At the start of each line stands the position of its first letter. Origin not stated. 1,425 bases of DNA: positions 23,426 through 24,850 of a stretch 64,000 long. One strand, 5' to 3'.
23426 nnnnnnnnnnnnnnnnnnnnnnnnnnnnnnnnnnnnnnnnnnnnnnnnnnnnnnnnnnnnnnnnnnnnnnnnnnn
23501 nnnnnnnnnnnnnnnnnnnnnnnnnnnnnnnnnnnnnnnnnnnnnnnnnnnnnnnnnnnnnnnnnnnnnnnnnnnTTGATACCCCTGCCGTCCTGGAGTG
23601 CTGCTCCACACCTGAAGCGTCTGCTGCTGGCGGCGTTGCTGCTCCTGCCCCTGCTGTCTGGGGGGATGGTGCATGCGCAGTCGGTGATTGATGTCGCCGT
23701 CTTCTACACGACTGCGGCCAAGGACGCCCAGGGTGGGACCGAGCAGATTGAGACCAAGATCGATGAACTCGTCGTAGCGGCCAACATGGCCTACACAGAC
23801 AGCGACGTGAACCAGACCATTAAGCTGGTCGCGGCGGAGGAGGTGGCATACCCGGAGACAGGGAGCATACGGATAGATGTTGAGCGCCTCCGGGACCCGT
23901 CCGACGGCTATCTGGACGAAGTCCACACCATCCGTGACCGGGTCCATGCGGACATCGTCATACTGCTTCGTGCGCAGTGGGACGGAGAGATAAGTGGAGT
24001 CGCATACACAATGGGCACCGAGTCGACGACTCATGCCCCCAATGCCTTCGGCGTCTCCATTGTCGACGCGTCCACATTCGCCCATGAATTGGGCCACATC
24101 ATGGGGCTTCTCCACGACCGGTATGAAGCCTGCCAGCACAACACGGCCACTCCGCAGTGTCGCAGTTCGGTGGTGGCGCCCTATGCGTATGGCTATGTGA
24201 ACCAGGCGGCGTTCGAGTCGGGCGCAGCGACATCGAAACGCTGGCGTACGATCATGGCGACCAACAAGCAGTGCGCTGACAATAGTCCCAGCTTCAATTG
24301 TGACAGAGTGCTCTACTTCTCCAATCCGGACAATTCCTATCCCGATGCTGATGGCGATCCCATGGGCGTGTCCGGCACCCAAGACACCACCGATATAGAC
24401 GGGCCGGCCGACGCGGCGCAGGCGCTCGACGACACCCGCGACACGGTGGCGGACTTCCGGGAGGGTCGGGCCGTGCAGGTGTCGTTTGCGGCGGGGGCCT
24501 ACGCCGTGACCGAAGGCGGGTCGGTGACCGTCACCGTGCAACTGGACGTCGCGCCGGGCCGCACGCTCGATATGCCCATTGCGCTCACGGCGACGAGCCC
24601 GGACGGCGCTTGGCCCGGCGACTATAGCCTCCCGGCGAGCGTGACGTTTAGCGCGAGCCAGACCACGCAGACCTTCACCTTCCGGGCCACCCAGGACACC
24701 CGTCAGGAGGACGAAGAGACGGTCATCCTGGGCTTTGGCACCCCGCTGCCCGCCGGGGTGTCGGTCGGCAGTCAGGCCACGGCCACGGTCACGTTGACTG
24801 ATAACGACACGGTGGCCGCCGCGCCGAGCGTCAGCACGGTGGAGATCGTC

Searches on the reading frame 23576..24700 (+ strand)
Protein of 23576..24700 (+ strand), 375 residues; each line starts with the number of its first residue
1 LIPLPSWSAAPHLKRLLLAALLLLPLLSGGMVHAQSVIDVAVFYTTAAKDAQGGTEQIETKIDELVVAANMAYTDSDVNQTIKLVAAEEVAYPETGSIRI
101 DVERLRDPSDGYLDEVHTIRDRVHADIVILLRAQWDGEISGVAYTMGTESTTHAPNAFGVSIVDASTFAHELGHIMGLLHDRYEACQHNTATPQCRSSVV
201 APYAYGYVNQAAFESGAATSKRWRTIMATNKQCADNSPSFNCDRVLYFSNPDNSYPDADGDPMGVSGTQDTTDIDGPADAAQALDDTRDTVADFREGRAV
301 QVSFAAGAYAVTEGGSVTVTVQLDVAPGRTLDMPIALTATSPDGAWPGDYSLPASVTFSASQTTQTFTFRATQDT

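Call 8: search_protein_families(library=pfam, proteins=[window:23576-24700:+], max_evalue=1)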
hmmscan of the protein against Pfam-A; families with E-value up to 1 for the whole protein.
window:23576-24700:+ (375 aa): 8 families
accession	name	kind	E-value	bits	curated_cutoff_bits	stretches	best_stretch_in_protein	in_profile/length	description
PF13583.11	Reprolysin_4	-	3e-14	53.6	22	1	36-206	3-178/203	Metallo-peptidase family M12B Reprolysin-like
PF13688.12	Reprolysin_5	-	1.8e-12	48.3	27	1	35-232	2-189/196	Metallo-peptidase family M12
PF13582.12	Reprolysin_3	-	1.9e-10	41.7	22.4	1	61-181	3-123/123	Metallo-peptidase family M12B Reprolysin-like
PF01421.25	Reprolysin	-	4.2e-05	24.1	20.8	1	54-195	20-162/200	Reprolysin (M12B) family zinc metalloprotease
PF13574.12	Reprolysin_2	-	0.0021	18.4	27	1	61-198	7-159/195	Metallo-peptidase family M12B Reprolysin-like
PF00413.30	Peptidase_M10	-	0.14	12.4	24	1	166-183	110-127/159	Matrixin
PF05572.19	Peptidase_M43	-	0.16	12.3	23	1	164-191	68-95/152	Pregnancy-associated plasma protein-A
PF10462.15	Peptidase_M66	-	0.16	11.3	20.6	1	166-182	194-210/306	Peptidase M66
